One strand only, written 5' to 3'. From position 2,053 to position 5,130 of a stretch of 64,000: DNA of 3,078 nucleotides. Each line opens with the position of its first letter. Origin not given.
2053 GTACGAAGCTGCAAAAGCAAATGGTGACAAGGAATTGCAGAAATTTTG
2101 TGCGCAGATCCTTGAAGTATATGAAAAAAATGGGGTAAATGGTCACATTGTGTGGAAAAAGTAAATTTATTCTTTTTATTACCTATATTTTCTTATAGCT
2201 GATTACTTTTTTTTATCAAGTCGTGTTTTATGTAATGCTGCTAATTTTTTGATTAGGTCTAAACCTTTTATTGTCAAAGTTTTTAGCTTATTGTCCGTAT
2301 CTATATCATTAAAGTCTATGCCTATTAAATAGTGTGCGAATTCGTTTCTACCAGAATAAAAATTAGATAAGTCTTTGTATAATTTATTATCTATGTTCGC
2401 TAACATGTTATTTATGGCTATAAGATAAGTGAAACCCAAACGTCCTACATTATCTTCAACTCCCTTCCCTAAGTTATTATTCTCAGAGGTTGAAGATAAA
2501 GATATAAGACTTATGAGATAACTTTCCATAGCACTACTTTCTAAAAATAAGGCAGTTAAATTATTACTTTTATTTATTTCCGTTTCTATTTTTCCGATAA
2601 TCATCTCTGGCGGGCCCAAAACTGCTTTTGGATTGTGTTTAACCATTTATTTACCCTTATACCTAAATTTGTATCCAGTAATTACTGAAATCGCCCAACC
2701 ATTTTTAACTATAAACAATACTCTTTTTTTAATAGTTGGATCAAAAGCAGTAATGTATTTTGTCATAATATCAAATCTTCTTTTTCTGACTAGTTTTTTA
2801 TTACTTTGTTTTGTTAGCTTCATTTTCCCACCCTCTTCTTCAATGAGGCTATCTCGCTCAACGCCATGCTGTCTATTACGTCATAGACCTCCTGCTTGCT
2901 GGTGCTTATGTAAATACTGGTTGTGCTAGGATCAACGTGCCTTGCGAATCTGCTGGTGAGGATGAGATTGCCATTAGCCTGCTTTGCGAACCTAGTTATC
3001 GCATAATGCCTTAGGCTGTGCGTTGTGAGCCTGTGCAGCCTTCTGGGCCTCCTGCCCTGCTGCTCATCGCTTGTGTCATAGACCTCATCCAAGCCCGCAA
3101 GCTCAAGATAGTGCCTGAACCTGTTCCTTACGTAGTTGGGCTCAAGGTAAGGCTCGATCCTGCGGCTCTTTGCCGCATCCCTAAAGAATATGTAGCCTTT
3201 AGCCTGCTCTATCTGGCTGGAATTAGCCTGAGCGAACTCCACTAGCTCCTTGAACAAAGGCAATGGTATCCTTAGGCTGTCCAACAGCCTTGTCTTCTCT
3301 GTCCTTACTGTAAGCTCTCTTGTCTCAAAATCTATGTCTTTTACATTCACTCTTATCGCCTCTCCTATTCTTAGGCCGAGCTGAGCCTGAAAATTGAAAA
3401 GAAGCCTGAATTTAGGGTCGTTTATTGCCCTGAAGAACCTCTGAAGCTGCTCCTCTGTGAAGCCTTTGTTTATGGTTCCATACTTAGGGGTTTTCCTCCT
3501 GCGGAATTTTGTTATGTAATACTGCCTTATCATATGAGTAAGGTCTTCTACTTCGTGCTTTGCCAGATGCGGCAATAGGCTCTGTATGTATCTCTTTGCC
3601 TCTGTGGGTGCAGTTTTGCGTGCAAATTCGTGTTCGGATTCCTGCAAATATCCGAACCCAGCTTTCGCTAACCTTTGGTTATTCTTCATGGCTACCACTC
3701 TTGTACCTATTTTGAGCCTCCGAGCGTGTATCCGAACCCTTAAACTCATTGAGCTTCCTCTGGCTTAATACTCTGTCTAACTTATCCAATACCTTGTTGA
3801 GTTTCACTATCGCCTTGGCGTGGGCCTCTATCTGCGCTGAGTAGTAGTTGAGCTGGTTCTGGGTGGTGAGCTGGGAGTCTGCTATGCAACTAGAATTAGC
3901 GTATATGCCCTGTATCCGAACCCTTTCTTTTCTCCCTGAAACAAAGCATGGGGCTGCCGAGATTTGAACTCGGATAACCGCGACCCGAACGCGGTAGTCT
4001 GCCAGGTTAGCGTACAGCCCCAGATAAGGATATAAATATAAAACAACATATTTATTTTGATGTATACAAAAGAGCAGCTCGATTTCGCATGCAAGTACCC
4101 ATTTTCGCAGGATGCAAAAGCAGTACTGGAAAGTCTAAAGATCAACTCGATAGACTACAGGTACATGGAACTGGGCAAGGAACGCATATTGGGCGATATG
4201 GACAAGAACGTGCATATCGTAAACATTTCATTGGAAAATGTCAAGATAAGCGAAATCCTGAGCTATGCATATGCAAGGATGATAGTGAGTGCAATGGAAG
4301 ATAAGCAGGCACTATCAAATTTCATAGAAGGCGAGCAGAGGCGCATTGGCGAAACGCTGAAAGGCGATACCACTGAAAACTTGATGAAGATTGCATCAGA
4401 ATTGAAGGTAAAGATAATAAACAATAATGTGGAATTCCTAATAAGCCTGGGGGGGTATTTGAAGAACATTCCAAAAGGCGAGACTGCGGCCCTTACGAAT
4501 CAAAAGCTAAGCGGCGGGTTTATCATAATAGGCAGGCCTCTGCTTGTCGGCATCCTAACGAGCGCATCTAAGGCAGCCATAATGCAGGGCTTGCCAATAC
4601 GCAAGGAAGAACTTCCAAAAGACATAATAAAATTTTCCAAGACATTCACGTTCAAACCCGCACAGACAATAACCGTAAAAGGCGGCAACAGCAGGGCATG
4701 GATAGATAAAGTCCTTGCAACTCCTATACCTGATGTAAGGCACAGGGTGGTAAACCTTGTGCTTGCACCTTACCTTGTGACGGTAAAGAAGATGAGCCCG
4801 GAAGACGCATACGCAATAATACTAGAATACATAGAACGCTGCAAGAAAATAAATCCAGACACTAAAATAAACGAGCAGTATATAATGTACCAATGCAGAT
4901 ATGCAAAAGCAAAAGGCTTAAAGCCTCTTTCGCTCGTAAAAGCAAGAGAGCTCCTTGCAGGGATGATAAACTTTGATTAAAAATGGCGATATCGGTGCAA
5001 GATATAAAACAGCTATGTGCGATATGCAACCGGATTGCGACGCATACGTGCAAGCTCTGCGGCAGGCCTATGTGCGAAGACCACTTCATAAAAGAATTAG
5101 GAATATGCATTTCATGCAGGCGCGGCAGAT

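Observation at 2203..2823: Integrase, 58-aa ORF and HEPN gene in a translationally coupled string; HEPN lacks the usual MNT partner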

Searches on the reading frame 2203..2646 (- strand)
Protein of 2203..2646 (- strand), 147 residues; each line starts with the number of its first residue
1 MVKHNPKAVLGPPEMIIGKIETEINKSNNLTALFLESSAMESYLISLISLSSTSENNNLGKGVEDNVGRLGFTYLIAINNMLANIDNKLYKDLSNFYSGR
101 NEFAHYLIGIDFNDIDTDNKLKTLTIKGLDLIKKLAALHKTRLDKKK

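Call 5: search_protein_families(library=pfam, proteins=[window:2203-2646:-], max_evalue=1)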
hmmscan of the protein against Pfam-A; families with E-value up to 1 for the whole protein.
window:2203-2646:- (147 aa): 0 families

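Call 6: search_protein_families(library=padloc, proteins=[window:2203-2646:-], max_evalue=1)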
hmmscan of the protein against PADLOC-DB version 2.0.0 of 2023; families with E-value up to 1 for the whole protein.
window:2203-2646:- (147 aa): 0 families

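Call 7: search_protein_families(library=ncbifam, proteins=[window:2203-2646:-], max_evalue=1)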
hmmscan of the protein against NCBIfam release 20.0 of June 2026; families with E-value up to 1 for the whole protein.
window:2203-2646:- (147 aa): 0 families

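Call 8: search_protein_families(library=phrogs, proteins=[window:2203-2646:-], max_evalue=1)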
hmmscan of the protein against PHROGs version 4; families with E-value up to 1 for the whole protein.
window:2203-2646:- (147 aa): 3 families
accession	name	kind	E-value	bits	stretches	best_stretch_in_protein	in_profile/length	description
phrog_22031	-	unknown function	0.00058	20.4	1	17-128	9-120/175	-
phrog_5483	-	unknown function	0.019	15.6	1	40-125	39-116/185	-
phrog_38572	-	unknown function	0.071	14.5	1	72-139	16-85/104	-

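Call 9: find_homologous_proteins(query=window:2203-2646:-, max_evalue=0.01)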
Query window:2203-2646:- (147 aa): 7 proteins with E <= 0.01 among 41 candidates.
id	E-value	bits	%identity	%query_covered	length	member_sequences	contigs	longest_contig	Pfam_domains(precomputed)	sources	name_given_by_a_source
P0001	4.9e-87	307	100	100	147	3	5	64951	-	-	-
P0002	8.1e-72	258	86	99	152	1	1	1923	-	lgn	-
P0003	9.2e-70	251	84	99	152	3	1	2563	-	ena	-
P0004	3.1e-65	237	79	99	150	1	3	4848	-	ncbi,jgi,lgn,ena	jgi:predicted nuclease of restriction endonuclease-like (RecB) superfamily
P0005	1.1e-61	225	96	76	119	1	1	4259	-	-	-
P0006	2.6e-60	221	73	99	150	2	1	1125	-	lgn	-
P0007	2.0e-5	43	78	22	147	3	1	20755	-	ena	-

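Call 16: find_encoding_contigs(protein=P0004, flank=6000)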
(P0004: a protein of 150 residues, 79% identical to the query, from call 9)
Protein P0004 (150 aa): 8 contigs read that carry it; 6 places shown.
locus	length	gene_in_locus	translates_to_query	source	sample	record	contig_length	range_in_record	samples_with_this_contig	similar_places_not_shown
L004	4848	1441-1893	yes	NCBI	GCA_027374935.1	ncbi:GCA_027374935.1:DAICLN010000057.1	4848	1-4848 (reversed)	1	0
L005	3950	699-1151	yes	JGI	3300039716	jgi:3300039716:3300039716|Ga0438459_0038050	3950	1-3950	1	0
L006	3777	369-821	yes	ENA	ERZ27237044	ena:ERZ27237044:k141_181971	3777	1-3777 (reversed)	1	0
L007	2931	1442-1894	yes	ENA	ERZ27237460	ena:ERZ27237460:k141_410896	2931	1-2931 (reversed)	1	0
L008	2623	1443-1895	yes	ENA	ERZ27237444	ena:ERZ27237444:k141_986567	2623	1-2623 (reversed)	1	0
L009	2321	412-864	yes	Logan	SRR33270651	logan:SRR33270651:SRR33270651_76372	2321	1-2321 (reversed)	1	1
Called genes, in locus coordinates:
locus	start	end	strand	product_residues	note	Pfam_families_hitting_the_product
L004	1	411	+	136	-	?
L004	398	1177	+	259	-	PF00589:Phage_integrase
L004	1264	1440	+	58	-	-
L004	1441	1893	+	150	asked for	-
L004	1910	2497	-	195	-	PF01844:HNH, PF14279:HNH_5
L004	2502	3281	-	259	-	PF01170:UPF0020 (faint), PF01555:N6_N4_Mtase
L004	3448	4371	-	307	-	PF01972:SDH_protease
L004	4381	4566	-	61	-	-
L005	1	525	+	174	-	?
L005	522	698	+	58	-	-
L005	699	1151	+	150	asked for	-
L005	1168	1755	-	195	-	PF01844:HNH, PF14279:HNH_5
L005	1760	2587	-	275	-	PF01170:UPF0020 (faint), PF01555:N6_N4_Mtase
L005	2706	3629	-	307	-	PF01972:SDH_protease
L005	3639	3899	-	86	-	-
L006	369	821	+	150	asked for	-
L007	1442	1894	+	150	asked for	-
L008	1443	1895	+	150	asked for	-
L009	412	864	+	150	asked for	-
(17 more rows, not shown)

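Call 20: predict_structure(alignment_id=A2)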
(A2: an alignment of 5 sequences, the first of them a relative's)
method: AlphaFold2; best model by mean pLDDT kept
length: 147 residues; sequences in the alignment: 5
mean_pLDDT: 70.1   pTM: 0.69
mean pLDDT of the five models: 70.1, 66.5, 42.8, 42.5, 39.0
residues with pLDDT >= 90: 12; 70-90: 76; 50-70: 32; < 50: 27
segments of 3 or more residues with pLDDT < 50: 1-7, 53-72
pLDDT, mean of each block of 10 residues (from residue 1): 44 84 90 84 77 44 38 53 63 81 64 80 88 87 75
secondary structure, 60 per line:
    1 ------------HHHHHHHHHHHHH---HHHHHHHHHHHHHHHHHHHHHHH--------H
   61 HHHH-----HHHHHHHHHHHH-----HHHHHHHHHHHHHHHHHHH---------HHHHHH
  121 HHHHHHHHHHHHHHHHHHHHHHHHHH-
elements in order: H13-25 H29-51 H60-64 H70-81 H87-105 H115-146

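Call 22: find_encoding_contigs(protein=P0006, flank=6000)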
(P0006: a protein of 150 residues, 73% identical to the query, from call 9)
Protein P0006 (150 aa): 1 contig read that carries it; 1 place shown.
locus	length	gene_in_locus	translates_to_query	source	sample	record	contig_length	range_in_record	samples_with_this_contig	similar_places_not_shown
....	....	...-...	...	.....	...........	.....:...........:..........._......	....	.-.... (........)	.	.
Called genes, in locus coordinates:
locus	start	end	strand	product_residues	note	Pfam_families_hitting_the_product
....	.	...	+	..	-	?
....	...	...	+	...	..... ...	-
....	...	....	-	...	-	?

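Call 23: find_encoding_contigs(protein=P0007, flank=8000)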
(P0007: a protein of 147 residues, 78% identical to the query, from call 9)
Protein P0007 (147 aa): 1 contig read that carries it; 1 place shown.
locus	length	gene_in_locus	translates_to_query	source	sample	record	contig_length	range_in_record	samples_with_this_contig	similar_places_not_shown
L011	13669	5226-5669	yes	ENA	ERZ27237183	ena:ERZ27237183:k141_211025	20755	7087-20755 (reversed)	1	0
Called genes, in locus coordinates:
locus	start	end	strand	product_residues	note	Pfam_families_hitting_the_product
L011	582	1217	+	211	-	-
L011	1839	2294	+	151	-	-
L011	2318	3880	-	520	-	PF00158:Sigma54_activat (faint), PF00308:Bac_DnaA (faint), PF05496:RuvB_N (weak), PF07724:AAA_2 (weak), PF13173:AAA_14 (weak), PF00004:AAA, PF13207:AAA_17 (weak), PF17862:AAA_lid_3 (weak), +16 more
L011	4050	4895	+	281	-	-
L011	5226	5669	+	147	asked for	-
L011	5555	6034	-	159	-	-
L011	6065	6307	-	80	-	-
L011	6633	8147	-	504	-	-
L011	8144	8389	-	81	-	PF11755:DUF3311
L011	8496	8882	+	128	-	PF24963:DUF7768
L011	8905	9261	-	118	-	-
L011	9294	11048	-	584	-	PF07690:MFS_1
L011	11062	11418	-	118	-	PF04343:DUF488, PF22751:DUF488-N3a, PF22752:DUF488-N3i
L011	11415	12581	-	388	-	PF00285:Citrate_synt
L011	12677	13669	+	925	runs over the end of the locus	PF00330:Aconitase, PF00694:Aconitase_C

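Call 25: fold_search(model_id=the predicted structure, library=pdb)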
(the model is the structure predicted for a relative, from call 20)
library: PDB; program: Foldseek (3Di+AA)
matches with E <= 10: 135; with E <= 0.001: 0
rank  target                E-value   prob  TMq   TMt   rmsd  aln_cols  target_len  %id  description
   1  2q00_B                4.7e-01  0.91  0.51  0.59   4.4       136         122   14  Crystal structure of the P95883_SULSO protein from Sulfolobus solfataricus. NESG target SsR10. (released 2007-05-29)
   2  7eqf_A                8.8e-01  0.18  0.26  0.22  12.5       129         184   16  Crystal Structure of a Transcription Factor in complex with Ligand (released 2022-04-27)
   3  2q00_A                1.3e+00  0.63  0.48  0.56   4.9       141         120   16  Crystal structure of the P95883_SULSO protein from Sulfolobus solfataricus. NESG target SsR10. (released 2007-05-29)
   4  1szi                  1.3e+00  0.23  0.34  0.27  15.5       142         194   10  Crystal Structure of the C-terminus of TIP47 (released 2004-07-27)
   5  7eqe_C                1.6e+00  0.13  0.26  0.23  12.5       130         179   16  Crystal Structure of a transcription factor (released 2022-04-27)
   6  8bsa_B                1.6e+00  0.11  0.27  0.25  17.2       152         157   10  Vc1313-LBD bound to D-arginine (released 2023-06-07)
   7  7eqe_D                1.7e+00  0.12  0.26  0.23  12.4       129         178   16  Crystal Structure of a transcription factor (released 2022-04-27)
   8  6s3b_B                2.1e+00  0.13  0.29  0.32  17.1       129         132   12  Ligand binding domain of the P. putida receptor PcaY_PP in complex with benzoate (released 2020-10-21)
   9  7uj2_A                2.4e+00  0.13  0.32  0.30  16.2       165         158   16  OspC Type B (released 2023-04-05)
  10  6dfk_L                2.4e+00  0.08  0.23  0.17  12.9       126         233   15  Crystal structure of the 11S subunit of the Plasmodium falciparum proteasome, PA28 (released 2019-08-07)
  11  8bsb_B                2.4e+00  0.06  0.20  0.19  17.8       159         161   12  Vc1313-LBD bound to D-lysine (released 2023-06-07)
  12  6muv_c                2.7e+00  0.07  0.26  0.22  13.5       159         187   16  The structure of the Plasmodium falciparum 20S proteasome in complex with two PA28 activators (released 2019-08-07)
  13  6dfk_E                2.9e+00  0.08  0.23  0.18  12.9       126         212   15  Crystal structure of the 11S subunit of the Plasmodium falciparum proteasome, PA28 (released 2019-08-07)
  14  3rqe_D                3.2e+00  0.13  0.33  0.27  13.7       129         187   11  Cerebral cavernous malformation 3 (CCM3) in complex with paxillin LD1 (released 2011-06-01)
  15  8j0h_D                3.2e+00  0.08  0.26  0.29  14.7       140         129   12  Crystal structure of the fission yeast Rex1BD protein(C4H3.06) (released 2023-11-01)
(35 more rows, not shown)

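Call 26: search_protein_representatives(alignment_id=A2)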
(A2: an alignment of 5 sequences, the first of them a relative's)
Query: 5 sequences, 150 profile positions. Proteins with E-value up to 0.001 (for the whole library): 66; up to 1e-10: 28; up to 1e-30: 4. The best 66 are listed.
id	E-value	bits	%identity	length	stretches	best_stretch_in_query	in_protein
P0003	5.4e-87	305.7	-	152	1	1-150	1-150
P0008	9.1e-40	152.3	-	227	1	1-145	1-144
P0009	1.4e-38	148.5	-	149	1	1-146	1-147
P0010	1.8e-36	141.6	-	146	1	1-148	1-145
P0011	1.4e-29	119.3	-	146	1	5-146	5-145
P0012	1.6e-29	119.0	-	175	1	1-146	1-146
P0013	6.4e-28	113.9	-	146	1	2-144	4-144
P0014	6.7e-23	97.6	-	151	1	1-148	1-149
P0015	6.6e-22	94.4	-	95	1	58-144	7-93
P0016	3.2e-19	85.6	-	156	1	6-140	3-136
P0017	7.3e-19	84.5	-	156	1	9-140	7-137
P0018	3.0e-18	82.5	-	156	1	7-145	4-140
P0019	2.3e-17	79.6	-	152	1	18-148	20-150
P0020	8.8e-17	77.7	-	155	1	14-146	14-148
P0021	4.6e-15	72.1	-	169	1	21-148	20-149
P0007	8.3e-04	35.6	-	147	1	99-136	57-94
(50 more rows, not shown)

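Call 29: search_protein_families(library=pfam, alignment_id=A3, max_evalue=1)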
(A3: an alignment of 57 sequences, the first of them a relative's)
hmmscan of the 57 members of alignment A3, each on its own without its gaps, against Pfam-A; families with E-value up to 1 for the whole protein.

A. member 1, P0001 (147 aa): 0 families

B. families by the number of members that match (of 57 scanned): 71 families (the first 25 are shown)
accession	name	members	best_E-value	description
PF18735.6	HEPN_RiboL-PSP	16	4.1e-07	RiboL-PSP-HEPN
PF09659.15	Cas_Csm6_HEPN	9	0.00037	Cas_Csm6 HEPN domain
PF18730.6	HEPN_Cthe2314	8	0.0008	Cthe_2314-like HEPN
PF05068.17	MtlR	5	0.0003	Mannitol repressor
PF13643.11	DUF4145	3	2.5e-06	Domain of unknown function (DUF4145)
PF18733.6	HEPN_LA2681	3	0.0031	LA2681-like HEPN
PF18731.6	HEPN_Swt1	3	0.011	Swt1-like HEPN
PF18736.6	pEK499_p136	2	0.0087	HEPN pEK499 p136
PF09602.15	PhaP_Bmeg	1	8.8e-06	Polyhydroxyalkanoic acid inclusion protein (PhaP_Bmeg)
PF13023.12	HD_3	1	0.00053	HD domain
PF05837.17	CENP-H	1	0.0012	Centromere protein H (CENP-H)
PF18739.6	HEPN_Apea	1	0.0012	Apea-like HEPN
PF20701.3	HetE-N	1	0.0029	Het-E N-terminal domain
PF10137.14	CAP12-PCTIR_TIR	1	0.0033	CAP12/Pycsar effector protein, TIR domain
PF07651.22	ANTH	1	0.0039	ANTH domain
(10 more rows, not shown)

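Call 30: search_solved_structures(query=A3, max_evalue=10, show_alignments=3)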
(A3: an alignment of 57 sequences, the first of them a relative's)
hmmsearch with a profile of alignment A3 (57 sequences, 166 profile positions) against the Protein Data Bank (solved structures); distinct sequences matched with E-value up to 10: 5.
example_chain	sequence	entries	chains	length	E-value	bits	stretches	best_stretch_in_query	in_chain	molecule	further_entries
6tug_A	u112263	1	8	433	6.1e-05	25.8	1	50-135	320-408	CRISPR system endoribonuclease Csm6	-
9oij_A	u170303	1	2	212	0.098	15.4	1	90-113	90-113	HepS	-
1z5z_A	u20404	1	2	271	0.2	14.4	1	87-127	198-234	Helicase of the snf2/rad54 family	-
9cte_A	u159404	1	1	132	0.68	12.6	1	114-158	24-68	De novo protein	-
7rmy_A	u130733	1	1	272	5.4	9.7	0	117-153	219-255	De Novo designed tunable homodimer, D_3-337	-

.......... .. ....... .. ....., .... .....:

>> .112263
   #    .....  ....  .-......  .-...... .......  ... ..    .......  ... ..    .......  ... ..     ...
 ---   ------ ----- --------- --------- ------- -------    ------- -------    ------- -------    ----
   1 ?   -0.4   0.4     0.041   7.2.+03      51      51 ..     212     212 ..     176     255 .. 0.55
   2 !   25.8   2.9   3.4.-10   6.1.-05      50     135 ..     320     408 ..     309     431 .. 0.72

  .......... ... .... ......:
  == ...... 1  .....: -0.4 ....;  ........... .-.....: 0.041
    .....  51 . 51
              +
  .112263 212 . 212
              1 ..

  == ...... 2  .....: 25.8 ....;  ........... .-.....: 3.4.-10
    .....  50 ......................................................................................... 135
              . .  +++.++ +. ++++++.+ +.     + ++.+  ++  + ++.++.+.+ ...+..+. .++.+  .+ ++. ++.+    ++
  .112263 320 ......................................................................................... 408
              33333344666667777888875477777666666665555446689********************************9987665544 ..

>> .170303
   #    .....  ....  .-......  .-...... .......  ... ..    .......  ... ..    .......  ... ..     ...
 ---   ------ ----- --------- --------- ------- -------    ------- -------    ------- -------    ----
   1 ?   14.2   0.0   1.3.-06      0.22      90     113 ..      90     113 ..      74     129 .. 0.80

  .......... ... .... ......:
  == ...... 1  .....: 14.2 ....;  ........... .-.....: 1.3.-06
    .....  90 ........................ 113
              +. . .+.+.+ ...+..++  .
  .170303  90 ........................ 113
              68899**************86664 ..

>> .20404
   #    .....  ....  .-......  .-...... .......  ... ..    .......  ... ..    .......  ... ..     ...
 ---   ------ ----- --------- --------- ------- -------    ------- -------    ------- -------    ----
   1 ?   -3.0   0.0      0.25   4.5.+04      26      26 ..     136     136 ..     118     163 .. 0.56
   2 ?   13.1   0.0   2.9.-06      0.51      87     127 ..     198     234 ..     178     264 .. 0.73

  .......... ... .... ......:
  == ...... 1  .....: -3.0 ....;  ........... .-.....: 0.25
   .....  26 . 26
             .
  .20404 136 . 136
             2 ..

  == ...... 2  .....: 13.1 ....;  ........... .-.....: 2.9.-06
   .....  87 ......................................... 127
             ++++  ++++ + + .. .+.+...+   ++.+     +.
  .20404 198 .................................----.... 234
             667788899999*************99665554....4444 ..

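Call 39: find_encoding_contigs(protein=P0009, flank=5000, max_places=3)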
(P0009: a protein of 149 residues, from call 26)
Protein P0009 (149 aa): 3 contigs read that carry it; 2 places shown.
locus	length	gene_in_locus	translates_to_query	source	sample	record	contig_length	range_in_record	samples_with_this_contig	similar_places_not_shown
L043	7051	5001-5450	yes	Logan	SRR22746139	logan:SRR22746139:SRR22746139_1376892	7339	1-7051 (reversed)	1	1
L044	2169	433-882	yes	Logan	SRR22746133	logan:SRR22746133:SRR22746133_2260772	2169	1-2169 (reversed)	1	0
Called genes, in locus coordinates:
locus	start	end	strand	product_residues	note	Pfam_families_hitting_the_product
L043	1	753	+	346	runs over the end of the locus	?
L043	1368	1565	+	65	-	-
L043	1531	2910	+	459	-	PF13148:DUF3987 (faint)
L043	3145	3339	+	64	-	-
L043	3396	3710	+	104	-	-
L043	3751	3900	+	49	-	-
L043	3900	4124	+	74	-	-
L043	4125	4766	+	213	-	-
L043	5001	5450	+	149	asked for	-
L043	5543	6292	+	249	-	-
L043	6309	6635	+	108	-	-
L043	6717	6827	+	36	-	-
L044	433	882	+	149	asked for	-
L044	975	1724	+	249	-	-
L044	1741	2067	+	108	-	-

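Call 40: find_encoding_contigs(protein=P0011, flank=5000, max_places=3)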
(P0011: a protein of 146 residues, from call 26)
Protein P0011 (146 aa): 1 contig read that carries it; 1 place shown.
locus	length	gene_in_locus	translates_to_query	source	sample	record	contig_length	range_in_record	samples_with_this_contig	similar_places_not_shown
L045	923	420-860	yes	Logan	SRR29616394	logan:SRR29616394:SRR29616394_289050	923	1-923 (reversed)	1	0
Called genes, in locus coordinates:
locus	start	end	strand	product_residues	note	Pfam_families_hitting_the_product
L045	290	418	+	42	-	-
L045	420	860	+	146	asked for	-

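Call 41: find_encoding_contigs(protein=P0014, flank=5000, max_places=3)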
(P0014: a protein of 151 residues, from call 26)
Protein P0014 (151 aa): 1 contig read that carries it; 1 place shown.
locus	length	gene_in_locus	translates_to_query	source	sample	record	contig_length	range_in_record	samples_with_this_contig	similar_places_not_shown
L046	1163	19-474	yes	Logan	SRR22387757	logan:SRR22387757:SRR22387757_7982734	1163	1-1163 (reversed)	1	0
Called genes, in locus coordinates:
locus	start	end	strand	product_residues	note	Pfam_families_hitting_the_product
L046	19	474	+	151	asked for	-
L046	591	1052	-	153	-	-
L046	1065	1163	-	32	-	?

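Call 42: find_encoding_contigs(protein=P0017, flank=5000, max_places=3)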
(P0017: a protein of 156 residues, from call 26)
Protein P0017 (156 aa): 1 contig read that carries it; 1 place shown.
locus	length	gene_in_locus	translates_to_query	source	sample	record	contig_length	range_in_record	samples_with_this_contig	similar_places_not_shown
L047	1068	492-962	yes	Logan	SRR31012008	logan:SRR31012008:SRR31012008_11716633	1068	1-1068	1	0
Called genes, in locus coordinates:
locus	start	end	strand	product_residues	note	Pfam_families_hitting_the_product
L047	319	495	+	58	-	-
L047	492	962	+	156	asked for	-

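Call 63: search_protein_families(library=pfam, proteins=[L043:5543-6292:+, L043:4125-4766:+], max_evalue=0.1)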
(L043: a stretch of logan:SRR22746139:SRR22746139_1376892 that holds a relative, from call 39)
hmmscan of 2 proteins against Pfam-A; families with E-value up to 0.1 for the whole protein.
L043:5543-6292:+ (249 aa): 2 families
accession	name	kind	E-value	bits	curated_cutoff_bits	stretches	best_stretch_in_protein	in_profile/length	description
PF16185.10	MTABC_N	-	0.063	13.3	29.1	1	95-180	33-116/244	Mitochondrial ABC-transporter N-terminal five TM region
PF12089.13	DUF3566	-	0.066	14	22.2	1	7-85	22-103/118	Transmembrane domain of unknown function (DUF3566)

L043:4125-4766:+ (213 aa): 2 families
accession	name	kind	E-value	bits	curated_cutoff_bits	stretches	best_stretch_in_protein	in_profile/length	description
PF00589.27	Phage_integrase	-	6.9e-05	23.1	27.1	1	155-203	121-170/172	Phage integrase family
PF08785.16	Ku_PK_bind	-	0.00024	21.7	25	1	44-101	40-101/120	Ku C terminal domain like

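Call 71: search_protein_families(library=pfam, proteins=[L043:1531-2910:+], max_evalue=0.01)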
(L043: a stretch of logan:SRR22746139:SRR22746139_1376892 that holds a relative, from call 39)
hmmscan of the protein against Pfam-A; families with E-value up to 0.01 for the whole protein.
L043:1531-2910:+ (459 aa): 1 family
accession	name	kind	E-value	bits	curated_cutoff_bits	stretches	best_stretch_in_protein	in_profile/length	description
PF13148.11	DUF3987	-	1.7e-09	37.8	27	1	101-208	128-235/364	Protein of unknown function (DUF3987)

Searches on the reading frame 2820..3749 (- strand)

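Call 5: search_protein_families(library=pfam, proteins=[window:2820-3749:-], max_evalue=1)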
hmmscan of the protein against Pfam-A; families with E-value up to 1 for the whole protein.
window:2820-3749:- (309 aa): 2 families
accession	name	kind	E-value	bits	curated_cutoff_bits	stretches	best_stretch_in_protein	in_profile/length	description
PF00589.27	Phage_integrase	-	1.7e-14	54.4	27.1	1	97-286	3-171/172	Phage integrase family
PF11919.13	PSME4_C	-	0.18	12.1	22.5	1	47-105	18-77/88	Proteasome activator complex subunit 4-like, C-terminal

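Call 6: search_protein_families(library=padloc, proteins=[window:2820-3749:-], max_evalue=1)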
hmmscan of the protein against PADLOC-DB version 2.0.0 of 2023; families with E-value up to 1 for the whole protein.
window:2820-3749:- (309 aa): 0 families

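Call 7: search_protein_families(library=ncbifam, proteins=[window:2820-3749:-], max_evalue=1)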
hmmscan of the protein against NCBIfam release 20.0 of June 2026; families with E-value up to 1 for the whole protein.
window:2820-3749:- (309 aa): 6 families
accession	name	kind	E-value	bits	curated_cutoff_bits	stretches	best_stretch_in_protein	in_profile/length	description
NF040815.2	recomb_XerA_Arch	equivalog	8.8e-17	61.5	220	1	47-288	39-259/263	site-specific tyrosine recombinase/integron integrase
TIGR02249.1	integrase_gron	subfamily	4.8e-08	32.7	265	1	97-175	102-179/315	integron integrase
NF003462.0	PRK05084.1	equivalog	4.1e-06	25.8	267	2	239-295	301-356/360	tyrosine recombinase XerS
TIGR02224.1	recomb_XerC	equivalog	0.00029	20.3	335.15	1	115-291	131-285/295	tyrosine recombinase XerC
NF002685.0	PRK02436.1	equivalog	0.00064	19.6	178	1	92-184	92-182/245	site-specific tyrosine recombinase XerD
NF011946.0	PRK15417.1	equivalog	0.0022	17.2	435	1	112-171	131-190/337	integron integrase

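Call 8: search_protein_families(library=phrogs, proteins=[window:2820-3749:-], max_evalue=1)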
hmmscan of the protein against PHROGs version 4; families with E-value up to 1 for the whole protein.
window:2820-3749:- (309 aa): 4 families
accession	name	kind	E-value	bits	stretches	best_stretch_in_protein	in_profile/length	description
phrog_216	-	integration and excision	5.9e-24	85.7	1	94-297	53-238/301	integrase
phrog_1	-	integration and excision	2e-23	84.5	1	83-293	254-445/611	integrase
phrog_9208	-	integration and excision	0.14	13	0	121-154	113-146/241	integrase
phrog_7269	-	integration and excision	0.4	11.6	1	241-294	28-80/89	integrase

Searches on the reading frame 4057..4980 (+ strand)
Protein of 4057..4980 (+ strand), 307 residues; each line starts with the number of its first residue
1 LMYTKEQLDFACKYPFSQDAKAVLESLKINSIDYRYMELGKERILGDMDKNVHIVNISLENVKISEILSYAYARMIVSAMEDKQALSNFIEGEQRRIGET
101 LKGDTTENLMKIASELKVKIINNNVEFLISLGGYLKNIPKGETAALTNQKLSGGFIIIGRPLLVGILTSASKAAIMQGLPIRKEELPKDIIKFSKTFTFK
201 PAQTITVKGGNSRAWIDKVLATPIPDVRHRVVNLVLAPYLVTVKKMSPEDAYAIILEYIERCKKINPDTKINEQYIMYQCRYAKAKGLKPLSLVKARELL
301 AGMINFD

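Call 5: search_protein_families(library=pfam, proteins=[window:4057-4980:+], max_evalue=1)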
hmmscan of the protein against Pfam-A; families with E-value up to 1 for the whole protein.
window:4057-4980:+ (307 aa): 1 family
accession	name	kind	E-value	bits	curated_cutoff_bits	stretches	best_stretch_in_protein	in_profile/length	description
PF18689.6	PriX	-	1.5e-12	48.1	25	1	214-298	2-82/95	Primase X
